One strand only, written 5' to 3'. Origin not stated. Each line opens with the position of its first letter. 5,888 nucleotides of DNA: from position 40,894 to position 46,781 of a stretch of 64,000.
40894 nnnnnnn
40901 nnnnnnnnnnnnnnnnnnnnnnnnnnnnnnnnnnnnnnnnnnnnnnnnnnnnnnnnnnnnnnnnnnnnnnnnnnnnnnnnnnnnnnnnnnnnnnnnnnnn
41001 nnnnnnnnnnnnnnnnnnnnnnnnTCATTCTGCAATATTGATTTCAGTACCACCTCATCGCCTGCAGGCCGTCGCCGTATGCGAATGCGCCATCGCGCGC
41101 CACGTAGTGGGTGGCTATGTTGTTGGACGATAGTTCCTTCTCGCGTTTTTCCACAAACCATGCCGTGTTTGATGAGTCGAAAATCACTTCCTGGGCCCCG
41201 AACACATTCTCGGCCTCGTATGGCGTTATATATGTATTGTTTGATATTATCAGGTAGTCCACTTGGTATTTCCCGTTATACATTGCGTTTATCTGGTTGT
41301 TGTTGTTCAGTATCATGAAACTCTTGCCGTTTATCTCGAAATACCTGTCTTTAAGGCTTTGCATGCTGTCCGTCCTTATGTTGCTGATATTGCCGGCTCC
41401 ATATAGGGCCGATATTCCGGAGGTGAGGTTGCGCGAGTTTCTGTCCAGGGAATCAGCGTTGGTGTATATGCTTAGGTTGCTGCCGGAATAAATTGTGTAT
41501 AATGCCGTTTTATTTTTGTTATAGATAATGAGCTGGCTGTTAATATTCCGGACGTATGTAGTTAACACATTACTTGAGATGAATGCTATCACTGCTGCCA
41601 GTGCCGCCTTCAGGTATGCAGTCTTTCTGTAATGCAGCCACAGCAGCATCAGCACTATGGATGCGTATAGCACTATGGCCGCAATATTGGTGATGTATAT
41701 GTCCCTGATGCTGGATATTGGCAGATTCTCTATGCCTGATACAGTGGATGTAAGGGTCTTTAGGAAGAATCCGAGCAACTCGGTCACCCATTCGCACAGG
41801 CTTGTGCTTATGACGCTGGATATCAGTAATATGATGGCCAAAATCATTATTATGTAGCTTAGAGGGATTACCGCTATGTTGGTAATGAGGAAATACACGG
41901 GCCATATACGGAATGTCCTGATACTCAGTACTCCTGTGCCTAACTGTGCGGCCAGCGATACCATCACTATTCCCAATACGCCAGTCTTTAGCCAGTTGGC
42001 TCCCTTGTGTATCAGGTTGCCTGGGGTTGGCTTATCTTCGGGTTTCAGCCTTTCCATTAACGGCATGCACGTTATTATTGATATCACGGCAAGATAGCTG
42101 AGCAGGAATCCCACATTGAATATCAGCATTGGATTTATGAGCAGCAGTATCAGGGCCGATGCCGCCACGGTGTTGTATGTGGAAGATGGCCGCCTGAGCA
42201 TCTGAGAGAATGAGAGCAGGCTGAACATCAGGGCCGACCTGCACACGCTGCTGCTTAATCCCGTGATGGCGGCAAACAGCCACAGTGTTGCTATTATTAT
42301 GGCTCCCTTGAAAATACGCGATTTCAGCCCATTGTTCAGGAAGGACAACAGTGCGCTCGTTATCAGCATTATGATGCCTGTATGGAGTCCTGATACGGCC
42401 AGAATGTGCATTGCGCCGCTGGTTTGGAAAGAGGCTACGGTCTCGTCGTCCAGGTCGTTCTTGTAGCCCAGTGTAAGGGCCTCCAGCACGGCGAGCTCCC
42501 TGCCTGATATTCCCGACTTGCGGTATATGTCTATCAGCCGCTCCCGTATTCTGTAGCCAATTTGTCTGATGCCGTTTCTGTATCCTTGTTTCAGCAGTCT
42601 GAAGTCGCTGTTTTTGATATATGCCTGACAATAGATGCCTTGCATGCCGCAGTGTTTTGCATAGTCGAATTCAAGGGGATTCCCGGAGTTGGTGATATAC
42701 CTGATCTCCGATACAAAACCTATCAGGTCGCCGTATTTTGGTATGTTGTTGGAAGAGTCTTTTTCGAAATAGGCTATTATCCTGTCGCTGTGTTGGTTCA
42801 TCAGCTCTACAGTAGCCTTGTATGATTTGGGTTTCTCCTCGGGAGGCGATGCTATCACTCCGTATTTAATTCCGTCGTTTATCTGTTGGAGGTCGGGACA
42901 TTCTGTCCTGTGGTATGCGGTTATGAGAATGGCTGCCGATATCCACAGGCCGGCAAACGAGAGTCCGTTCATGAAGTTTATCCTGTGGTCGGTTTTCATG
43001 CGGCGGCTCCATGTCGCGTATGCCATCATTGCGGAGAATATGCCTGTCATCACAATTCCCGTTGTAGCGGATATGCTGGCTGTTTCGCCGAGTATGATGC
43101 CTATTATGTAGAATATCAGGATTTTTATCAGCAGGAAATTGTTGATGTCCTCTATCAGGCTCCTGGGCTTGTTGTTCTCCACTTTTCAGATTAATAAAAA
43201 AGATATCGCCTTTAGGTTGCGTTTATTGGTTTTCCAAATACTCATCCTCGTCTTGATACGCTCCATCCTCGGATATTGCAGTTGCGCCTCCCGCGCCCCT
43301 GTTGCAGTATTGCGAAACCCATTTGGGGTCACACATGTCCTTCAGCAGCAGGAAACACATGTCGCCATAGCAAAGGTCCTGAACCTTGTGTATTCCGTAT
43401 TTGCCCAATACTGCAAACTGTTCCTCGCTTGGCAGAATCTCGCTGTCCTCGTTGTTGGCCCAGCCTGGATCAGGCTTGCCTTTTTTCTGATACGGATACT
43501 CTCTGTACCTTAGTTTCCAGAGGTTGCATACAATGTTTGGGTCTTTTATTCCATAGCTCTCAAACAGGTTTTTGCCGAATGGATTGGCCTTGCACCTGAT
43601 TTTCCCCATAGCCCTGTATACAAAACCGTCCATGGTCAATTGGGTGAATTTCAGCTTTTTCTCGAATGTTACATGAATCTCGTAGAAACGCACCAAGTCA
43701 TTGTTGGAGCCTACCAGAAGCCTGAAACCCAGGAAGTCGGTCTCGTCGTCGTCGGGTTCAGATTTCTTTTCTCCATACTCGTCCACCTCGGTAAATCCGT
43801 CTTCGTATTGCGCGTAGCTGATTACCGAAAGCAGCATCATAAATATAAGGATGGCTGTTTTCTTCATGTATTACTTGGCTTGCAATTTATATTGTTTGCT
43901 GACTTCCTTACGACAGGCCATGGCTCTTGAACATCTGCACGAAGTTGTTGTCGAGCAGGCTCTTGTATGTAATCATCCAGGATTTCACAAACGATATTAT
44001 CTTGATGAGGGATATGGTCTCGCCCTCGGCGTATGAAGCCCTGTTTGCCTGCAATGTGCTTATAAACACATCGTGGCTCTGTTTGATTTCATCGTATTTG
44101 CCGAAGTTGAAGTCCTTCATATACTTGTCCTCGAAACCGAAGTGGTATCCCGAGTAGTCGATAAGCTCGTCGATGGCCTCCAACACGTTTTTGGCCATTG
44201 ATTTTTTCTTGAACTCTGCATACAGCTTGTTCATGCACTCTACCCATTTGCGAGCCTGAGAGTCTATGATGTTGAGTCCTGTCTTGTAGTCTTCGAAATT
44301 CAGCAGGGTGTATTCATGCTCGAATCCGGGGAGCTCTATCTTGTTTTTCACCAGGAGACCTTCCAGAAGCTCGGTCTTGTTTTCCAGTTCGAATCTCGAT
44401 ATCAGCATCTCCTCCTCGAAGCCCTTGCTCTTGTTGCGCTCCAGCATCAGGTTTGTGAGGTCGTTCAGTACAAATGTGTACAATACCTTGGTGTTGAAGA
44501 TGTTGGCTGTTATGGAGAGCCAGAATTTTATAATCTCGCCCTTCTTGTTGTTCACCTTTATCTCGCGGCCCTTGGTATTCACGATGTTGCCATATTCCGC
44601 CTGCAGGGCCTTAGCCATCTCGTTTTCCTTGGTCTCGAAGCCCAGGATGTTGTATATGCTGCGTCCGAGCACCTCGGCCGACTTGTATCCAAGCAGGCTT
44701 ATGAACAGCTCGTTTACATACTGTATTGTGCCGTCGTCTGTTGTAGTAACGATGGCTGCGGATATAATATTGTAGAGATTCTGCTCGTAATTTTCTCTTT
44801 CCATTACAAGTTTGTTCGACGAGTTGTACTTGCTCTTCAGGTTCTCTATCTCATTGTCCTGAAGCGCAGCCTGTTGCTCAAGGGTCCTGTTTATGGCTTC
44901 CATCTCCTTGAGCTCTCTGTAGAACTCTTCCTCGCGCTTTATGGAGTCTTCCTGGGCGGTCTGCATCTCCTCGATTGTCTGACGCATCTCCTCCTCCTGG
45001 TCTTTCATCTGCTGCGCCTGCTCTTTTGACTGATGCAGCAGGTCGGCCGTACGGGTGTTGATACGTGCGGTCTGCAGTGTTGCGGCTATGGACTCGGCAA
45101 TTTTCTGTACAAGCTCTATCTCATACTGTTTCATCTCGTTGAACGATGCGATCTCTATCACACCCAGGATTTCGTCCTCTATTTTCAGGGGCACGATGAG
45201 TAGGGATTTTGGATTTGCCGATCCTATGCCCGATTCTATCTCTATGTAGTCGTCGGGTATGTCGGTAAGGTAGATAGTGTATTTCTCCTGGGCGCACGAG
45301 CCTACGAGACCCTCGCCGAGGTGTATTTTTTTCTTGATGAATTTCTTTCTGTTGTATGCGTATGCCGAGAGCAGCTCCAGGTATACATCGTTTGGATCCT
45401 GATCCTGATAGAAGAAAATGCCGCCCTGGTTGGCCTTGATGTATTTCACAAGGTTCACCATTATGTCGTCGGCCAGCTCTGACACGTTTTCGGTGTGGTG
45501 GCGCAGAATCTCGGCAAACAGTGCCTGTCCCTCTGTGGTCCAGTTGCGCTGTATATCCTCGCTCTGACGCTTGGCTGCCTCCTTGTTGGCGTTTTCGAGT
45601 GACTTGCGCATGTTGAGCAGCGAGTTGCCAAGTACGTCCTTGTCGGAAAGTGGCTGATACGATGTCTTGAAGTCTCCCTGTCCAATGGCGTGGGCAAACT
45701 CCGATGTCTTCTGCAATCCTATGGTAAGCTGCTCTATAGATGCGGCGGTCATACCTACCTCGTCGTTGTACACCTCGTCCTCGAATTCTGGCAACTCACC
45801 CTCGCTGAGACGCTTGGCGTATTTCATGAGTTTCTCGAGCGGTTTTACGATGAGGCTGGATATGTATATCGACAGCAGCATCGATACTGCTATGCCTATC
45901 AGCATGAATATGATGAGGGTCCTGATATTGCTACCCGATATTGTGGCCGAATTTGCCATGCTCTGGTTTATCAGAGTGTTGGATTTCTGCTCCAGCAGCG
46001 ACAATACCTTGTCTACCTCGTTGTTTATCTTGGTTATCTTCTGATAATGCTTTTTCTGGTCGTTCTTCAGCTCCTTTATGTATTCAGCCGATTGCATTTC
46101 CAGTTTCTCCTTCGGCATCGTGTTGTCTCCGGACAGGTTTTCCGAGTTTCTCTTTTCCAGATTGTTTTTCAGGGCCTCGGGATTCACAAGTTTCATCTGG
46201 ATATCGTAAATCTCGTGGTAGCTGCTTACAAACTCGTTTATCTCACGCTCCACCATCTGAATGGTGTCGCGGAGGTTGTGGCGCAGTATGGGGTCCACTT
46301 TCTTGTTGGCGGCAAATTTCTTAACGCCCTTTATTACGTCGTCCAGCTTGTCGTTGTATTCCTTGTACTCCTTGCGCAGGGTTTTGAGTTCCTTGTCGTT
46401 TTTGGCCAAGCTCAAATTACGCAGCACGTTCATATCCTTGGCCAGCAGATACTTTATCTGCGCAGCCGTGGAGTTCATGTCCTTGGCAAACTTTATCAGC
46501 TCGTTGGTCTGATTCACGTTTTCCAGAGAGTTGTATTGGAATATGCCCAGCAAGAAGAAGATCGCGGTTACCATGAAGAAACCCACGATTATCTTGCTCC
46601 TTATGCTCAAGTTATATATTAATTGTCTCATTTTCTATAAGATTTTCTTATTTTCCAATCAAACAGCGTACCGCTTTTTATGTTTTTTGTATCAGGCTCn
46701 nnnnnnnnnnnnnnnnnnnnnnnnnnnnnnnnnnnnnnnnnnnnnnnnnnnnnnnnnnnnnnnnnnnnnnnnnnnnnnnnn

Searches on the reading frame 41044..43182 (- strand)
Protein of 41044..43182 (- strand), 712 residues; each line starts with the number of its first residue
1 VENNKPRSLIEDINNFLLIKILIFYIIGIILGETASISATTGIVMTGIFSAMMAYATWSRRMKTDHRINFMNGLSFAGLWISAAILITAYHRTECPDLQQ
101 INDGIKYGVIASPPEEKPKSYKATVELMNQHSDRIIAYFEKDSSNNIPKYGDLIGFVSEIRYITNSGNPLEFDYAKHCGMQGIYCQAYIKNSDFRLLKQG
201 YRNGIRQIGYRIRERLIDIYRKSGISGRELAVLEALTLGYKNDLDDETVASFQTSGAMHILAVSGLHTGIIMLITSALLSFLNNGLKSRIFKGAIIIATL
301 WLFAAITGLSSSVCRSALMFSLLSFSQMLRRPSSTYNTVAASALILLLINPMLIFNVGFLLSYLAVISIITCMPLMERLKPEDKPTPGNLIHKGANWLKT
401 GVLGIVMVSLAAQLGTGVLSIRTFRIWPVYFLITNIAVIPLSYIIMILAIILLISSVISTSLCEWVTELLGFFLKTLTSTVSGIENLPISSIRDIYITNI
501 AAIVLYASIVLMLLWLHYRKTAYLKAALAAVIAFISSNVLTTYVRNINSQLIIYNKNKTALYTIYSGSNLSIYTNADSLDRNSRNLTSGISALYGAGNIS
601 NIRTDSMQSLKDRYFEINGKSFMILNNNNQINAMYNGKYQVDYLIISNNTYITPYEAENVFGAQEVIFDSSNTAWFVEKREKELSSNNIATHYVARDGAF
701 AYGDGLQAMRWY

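Call 22: search_protein_families(library=pfam, proteins=[window:41044-43182:-], max_evalue=0.001)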
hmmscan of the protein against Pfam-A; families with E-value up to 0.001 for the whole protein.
window:41044-43182:- (712 aa): 2 families
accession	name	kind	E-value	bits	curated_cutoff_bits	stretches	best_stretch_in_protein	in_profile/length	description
PF03772.21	Competence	-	2.7e-49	168.4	23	1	236-517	1-268/270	Competence protein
PF13567.11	DUF4131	-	6.2e-10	39.5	31.6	1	43-193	9-163/165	Domain of unknown function (DUF4131)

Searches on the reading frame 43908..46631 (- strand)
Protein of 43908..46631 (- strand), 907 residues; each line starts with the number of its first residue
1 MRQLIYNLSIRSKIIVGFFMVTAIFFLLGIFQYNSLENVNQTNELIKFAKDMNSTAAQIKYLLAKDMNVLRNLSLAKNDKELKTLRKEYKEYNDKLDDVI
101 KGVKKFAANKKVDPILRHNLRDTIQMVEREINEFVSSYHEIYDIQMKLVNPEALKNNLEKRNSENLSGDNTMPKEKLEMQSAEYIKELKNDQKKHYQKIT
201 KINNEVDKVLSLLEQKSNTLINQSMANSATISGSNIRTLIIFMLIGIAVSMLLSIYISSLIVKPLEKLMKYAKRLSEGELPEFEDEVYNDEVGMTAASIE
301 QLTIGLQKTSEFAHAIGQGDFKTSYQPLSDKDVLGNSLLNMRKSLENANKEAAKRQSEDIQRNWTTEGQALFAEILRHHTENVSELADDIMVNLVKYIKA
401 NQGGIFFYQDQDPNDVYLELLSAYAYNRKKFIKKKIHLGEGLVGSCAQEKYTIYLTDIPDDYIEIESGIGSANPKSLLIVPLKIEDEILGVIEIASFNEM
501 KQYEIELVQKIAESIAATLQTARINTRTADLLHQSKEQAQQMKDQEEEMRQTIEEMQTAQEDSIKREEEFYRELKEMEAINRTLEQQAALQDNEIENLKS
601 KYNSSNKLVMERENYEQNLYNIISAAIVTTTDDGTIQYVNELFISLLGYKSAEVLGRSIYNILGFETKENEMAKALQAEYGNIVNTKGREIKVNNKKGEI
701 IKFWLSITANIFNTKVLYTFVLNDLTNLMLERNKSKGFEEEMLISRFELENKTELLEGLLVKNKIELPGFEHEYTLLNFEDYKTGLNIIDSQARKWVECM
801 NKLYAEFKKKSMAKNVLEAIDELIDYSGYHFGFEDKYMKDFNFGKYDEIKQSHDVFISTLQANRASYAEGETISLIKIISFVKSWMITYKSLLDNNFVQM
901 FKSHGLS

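Call 22: search_protein_families(library=pfam, proteins=[window:43908-46631:-], max_evalue=0.001)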
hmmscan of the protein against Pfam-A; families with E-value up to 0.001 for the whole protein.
window:43908-46631:- (907 aa): 6 families
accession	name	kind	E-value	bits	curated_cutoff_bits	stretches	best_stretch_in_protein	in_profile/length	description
PF13185.12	GAF_2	-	7.3e-14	52.6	28.6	1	381-520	2-136/136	GAF domain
PF13426.13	PAS_9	-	1.1e-09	38.9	27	1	626-726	3-102/103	PAS domain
PF01590.32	GAF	-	1.5e-09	38.9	22.4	1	384-519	3-133/133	GAF domain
PF00989.32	PAS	-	1.6e-06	28.5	22.6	1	615-678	3-64/113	PAS fold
PF00672.30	HAMP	-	1.7e-05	25.5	25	1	257-306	2-51/53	HAMP domain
PF13188.13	PAS_8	-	0.00039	20.6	21.8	0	617-662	4-46/65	PAS domain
